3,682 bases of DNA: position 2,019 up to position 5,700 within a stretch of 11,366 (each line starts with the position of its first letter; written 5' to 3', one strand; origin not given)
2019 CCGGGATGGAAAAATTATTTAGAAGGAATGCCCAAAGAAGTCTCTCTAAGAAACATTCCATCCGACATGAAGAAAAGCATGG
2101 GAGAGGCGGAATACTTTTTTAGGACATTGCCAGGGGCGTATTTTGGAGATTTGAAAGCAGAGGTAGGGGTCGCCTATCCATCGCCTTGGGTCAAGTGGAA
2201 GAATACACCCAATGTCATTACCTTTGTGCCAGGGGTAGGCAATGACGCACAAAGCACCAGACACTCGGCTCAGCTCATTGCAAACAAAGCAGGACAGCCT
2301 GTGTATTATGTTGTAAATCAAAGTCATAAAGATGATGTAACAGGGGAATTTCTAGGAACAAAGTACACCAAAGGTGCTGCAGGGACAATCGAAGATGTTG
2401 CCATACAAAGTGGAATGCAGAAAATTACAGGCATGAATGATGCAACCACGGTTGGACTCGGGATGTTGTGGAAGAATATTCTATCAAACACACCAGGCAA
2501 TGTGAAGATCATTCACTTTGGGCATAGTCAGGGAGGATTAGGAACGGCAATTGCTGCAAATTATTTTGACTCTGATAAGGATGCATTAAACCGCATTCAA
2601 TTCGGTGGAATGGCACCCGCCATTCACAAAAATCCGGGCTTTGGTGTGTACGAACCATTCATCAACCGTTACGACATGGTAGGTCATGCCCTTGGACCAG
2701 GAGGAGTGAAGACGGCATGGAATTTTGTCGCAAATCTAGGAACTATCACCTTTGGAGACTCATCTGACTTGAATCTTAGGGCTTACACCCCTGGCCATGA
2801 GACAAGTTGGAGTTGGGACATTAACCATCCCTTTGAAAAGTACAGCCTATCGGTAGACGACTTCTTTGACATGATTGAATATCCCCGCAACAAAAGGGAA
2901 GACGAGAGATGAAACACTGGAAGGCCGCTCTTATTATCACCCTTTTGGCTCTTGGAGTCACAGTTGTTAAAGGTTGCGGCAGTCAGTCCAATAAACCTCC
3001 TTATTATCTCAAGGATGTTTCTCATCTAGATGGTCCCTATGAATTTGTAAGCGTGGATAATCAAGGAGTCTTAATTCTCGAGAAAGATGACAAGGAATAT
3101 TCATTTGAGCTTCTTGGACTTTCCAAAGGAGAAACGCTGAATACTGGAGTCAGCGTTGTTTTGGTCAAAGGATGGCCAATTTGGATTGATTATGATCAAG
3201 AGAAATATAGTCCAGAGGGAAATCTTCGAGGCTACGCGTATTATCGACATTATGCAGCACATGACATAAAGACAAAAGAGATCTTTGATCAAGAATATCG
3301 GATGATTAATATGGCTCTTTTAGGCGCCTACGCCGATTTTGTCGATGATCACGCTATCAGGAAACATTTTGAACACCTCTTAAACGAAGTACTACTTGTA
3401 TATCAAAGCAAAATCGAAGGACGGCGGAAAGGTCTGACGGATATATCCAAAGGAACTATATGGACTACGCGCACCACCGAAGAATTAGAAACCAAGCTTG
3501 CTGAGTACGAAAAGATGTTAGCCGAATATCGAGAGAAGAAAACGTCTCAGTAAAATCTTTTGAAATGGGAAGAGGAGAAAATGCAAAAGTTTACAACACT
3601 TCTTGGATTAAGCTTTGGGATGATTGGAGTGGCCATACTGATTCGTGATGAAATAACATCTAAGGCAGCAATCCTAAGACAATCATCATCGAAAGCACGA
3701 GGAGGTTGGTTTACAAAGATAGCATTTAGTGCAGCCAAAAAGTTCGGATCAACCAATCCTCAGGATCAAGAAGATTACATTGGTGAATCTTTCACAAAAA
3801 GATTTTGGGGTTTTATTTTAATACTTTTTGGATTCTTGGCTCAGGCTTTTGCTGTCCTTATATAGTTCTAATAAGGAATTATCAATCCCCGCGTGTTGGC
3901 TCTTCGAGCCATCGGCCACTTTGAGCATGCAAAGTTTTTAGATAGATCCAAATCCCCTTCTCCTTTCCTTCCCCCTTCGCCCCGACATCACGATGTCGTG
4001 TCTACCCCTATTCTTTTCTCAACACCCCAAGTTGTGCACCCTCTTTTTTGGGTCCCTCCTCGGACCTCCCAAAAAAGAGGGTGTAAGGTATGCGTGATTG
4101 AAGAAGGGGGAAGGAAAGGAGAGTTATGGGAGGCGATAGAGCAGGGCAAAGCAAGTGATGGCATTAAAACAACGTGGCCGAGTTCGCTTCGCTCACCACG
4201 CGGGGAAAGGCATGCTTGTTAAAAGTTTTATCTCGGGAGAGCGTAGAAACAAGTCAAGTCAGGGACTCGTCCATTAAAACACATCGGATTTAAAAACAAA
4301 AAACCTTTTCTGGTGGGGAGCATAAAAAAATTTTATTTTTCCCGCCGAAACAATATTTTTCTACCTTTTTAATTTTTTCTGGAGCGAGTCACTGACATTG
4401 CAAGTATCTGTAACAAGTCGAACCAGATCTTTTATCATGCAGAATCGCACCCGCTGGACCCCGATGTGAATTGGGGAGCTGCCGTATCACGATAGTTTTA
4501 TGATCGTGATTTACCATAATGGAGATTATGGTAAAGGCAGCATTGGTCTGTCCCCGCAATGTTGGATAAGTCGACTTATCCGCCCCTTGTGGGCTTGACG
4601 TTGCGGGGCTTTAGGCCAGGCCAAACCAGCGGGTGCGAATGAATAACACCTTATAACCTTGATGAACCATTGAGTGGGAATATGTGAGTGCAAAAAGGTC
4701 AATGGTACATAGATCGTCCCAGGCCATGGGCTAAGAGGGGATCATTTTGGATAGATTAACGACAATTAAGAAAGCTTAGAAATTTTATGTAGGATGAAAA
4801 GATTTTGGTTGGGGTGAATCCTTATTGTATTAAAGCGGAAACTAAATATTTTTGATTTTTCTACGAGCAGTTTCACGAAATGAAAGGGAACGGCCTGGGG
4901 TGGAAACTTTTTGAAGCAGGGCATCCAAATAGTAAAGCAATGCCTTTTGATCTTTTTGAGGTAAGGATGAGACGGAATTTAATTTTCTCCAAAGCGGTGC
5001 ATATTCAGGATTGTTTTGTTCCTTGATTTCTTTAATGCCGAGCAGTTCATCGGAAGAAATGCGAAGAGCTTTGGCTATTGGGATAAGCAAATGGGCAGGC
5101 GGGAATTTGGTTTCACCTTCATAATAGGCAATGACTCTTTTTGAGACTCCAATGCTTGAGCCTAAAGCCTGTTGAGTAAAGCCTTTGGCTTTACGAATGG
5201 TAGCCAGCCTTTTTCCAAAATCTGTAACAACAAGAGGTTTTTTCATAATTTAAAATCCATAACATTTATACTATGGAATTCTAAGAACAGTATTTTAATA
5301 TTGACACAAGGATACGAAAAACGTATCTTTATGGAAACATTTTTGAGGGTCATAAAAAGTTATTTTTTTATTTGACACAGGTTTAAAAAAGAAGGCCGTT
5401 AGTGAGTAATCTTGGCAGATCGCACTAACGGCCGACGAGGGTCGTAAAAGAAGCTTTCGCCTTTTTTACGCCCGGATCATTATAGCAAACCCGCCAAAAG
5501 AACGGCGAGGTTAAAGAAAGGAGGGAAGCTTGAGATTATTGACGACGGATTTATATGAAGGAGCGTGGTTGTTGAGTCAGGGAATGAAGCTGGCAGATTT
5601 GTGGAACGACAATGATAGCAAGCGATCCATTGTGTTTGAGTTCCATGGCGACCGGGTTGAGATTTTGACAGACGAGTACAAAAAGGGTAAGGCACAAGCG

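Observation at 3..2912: Unusual exported toxin-like architecture: signal peptide, glycine-zipper-like hydrophobic region, short YD-repeat tract, lipase-type alpha/beta hydrolase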

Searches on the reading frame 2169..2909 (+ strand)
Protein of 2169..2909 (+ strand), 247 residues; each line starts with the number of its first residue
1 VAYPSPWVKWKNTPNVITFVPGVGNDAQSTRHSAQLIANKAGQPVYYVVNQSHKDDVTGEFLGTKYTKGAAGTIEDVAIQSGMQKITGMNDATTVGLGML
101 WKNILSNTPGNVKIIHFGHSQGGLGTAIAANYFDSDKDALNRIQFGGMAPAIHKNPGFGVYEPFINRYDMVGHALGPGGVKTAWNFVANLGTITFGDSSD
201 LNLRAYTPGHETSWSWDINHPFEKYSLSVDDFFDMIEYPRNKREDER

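Call 54: search_protein_families(library=pfam, proteins=[window:2169-2909:+], max_evalue=10)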
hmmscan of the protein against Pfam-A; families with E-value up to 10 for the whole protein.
seq(247 aa): 0 families

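Call 55: search_protein_families(library=ncbifam, proteins=[window:2169-2909:+], max_evalue=10)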
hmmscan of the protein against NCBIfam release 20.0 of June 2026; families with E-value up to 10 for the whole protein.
seq(247 aa): 1 family
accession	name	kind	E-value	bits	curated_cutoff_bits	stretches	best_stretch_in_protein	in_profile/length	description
NF053651.1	BclredAbxCDein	equivalog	0.047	13.4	340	1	153-198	29-75/202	monothiol bacilliredoxin AbxC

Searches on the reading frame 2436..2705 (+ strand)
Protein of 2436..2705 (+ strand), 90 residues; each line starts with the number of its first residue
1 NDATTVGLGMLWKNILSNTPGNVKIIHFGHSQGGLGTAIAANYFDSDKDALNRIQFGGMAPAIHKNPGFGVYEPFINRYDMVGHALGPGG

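Call 54: search_protein_families(library=pfam, proteins=[window:2436-2705:+], max_evalue=10)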
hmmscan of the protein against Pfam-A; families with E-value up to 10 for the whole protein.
seq(90 aa): 1 family
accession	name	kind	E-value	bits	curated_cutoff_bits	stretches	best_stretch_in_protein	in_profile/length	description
PF12146.15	Hydrolase_4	-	0.14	11.9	27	1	12-66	66-114/239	Serine aminopeptidase, S33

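Call 55: search_protein_families(library=ncbifam, proteins=[window:2436-2705:+], max_evalue=10)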
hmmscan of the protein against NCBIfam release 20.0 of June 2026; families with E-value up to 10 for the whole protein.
seq(90 aa): 0 families

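Call 56: search_solved_structures(query=window:2436-2705:+, max_evalue=10, show_alignments=5)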
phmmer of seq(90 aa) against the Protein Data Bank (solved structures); distinct sequences matched with E-value up to 10: 5.
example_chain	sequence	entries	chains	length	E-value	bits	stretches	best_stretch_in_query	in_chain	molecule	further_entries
3wwo_A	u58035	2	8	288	0.29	15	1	15-76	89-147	(S)-hydroxynitrile lyase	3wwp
4cv7_A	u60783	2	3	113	0.3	14.9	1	4-71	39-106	VIRULENCE ASSOCIATED PROTEIN VAPB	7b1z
9dk4_A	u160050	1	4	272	0.8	13.5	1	16-47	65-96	Fifteen-substitution variant of an ancestral hydroxynitrile lyase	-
8euo_A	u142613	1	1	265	0.87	13.4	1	18-44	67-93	(S)-hydroxynitrile lyase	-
1vr7_A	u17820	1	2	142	1.5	12.7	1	21-56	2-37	S-adenosylmethionine decarboxylase proenzyme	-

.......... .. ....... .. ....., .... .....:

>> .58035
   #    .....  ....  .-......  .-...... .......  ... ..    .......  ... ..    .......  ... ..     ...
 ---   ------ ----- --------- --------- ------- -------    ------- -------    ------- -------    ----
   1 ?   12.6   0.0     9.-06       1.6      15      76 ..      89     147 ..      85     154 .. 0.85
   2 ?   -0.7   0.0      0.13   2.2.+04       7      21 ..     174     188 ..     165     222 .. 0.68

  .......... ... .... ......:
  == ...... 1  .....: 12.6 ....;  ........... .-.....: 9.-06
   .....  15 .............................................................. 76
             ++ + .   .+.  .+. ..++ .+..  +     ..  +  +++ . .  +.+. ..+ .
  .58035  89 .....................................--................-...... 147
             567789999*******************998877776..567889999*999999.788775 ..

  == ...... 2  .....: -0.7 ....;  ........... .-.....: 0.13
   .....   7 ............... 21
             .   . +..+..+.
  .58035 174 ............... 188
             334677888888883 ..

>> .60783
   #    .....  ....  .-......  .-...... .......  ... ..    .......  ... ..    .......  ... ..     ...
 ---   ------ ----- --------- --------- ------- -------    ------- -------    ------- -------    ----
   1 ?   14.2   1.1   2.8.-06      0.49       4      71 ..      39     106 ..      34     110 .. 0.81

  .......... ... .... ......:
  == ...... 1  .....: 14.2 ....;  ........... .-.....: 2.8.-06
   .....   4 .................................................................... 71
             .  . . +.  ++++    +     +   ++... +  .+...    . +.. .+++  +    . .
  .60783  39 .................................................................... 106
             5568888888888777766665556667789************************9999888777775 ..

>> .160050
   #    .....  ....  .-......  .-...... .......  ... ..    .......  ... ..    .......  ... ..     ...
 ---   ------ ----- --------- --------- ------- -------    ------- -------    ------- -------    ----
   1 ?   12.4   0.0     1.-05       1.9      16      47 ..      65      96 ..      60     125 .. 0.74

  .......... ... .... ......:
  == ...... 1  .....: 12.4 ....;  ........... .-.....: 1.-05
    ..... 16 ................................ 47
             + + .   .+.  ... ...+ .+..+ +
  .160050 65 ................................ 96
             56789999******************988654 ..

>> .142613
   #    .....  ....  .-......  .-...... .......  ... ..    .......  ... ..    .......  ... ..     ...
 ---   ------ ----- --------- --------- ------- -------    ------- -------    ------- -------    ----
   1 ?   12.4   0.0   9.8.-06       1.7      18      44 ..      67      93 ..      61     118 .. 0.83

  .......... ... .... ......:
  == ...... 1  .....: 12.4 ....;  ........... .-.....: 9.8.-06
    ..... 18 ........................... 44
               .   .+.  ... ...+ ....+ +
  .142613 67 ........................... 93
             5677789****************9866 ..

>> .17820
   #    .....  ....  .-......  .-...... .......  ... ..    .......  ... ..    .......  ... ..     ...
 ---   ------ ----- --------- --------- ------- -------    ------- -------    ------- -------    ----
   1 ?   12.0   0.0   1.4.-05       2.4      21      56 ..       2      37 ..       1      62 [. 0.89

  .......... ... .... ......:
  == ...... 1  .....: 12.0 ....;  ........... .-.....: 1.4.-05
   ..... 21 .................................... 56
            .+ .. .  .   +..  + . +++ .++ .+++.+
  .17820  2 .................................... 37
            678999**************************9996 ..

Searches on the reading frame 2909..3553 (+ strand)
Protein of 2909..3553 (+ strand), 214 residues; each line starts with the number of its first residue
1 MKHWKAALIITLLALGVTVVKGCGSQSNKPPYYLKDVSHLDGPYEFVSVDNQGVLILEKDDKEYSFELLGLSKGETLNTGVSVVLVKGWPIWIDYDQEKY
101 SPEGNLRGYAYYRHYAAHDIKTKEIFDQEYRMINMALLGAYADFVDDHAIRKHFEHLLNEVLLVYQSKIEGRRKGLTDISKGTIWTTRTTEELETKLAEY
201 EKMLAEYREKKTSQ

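Call 4: search_protein_families(library=pfam, proteins=[window:2909-3553:+], max_evalue=0.01)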
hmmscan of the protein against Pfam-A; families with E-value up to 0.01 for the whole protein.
window:2909-3553:+ (214 aa): 0 families

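Call 26: search_protein_families(library=ncbifam, proteins=[window:2909-3553:+], max_evalue=1)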
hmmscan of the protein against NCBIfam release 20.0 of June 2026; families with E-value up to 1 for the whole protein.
window:2909-3553:+ (214 aa): 0 families

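Call 44: find_encoding_contigs(protein=window:2909-3553:+, flank=6000, max_places=4)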
Protein window:2909-3553:+ (214 aa): 6 contigs read that carry it; 4 places shown.
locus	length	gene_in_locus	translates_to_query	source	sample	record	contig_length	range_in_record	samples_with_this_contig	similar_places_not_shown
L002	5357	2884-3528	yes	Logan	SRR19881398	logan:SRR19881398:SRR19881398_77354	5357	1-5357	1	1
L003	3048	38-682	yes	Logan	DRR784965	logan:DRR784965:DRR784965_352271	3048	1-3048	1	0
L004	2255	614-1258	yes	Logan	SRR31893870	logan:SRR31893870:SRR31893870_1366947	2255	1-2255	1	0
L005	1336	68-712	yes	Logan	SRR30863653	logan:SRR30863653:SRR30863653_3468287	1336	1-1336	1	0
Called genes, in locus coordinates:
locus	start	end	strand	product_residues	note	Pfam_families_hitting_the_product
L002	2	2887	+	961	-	?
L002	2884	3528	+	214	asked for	-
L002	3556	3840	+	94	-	-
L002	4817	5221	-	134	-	PF13560:HTH_31 (weak), PF12844:HTH_19, PF01381:HTH_3 (weak)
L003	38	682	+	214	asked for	-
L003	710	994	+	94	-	-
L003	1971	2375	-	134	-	PF13560:HTH_31 (weak), PF12844:HTH_19, PF01381:HTH_3 (weak)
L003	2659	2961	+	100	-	-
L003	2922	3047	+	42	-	?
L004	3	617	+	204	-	?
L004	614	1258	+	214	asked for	-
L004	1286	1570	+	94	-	-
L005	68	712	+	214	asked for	-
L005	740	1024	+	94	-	-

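Call 67: search_protein_families(library=pfam, proteins=[window:2909-3553:+], max_evalue=1)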
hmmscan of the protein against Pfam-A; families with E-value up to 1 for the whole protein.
window:2909-3553:+ (214 aa): 1 family
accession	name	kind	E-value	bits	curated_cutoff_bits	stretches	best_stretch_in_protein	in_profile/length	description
PF17531.7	O_Spanin_T7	-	0.047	14.1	25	1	3-30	6-32/59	Spanin, outer lipoprotein subunit T7-like virus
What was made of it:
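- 2909..3553 (+): Candidate immunity gene (214 aa). Its ATG overlaps the toxin's TGA (ATGA), implying translational coupling. The N-terminal signal or anchor has a lipobox-like VKGC. No family match (calls 4, 26, 67).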

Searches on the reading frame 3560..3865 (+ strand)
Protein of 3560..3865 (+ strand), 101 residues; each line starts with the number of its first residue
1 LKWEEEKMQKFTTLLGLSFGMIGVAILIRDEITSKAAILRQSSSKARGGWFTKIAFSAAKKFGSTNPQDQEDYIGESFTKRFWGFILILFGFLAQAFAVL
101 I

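Call 4: search_protein_families(library=pfam, proteins=[window:3560-3865:+], max_evalue=0.01)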
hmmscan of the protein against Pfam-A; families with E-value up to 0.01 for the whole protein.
window:3560-3865:+ (101 aa): 0 families

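Call 26: search_protein_families(library=ncbifam, proteins=[window:3560-3865:+], max_evalue=1)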
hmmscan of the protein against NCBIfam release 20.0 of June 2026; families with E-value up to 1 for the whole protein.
window:3560-3865:+ (101 aa): 0 families

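Call 67: search_protein_families(library=pfam, proteins=[window:3560-3865:+], max_evalue=1)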
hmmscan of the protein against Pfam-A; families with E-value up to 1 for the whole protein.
window:3560-3865:+ (101 aa): 0 families
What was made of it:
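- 3581..3865 (+): Small two-transmembrane-helix protein (94 aa from ATG 3581, or 101 aa from TTG 3560). A possible second immunity or accessory membrane protein. No family match (calls 4, 67).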

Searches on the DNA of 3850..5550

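Call 105: search_rna_families(source=window, start=3850, end=5550, threshold=evalue, max_evalue=1)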
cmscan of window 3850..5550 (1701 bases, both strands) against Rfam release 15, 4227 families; matches with E-value up to 1: 8.
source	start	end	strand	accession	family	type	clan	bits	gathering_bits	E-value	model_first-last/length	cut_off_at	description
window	4023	4096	+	RF03719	mir-3914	Gene; miRNA;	-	24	97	0.035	1-95/95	no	mir-3914 microRNA precursor family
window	4023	4096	-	RF03719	mir-3914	Gene; miRNA;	-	23.6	97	0.045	1-95/95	no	mir-3914 microRNA precursor family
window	4037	4083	-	RF04240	mir-4716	Gene; miRNA;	-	20.9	76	0.33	1-84/84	no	mir-4716 microRNA precursor family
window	4037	4083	+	RF04240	mir-4716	Gene; miRNA;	-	20.5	76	0.42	1-84/84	no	mir-4716 microRNA precursor family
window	4034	4086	-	RF03872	MIR6426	Gene; miRNA;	-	20.1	96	0.82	1-84/84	no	MIR6426 microRNA precursor family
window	4034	4086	+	RF03872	MIR6426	Gene; miRNA;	-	20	96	0.89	1-84/84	no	MIR6426 microRNA precursor family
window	5249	5285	-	RF00103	mir-1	Gene; miRNA;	-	19.7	45.6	0.63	19-61/79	no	mir-1 microRNA precursor family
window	5234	5299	-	RF00064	HgcG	Gene; snRNA; snoRNA; HACA-box;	-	13.7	77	0.46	1-276/276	no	HgcG RNA (Pab40)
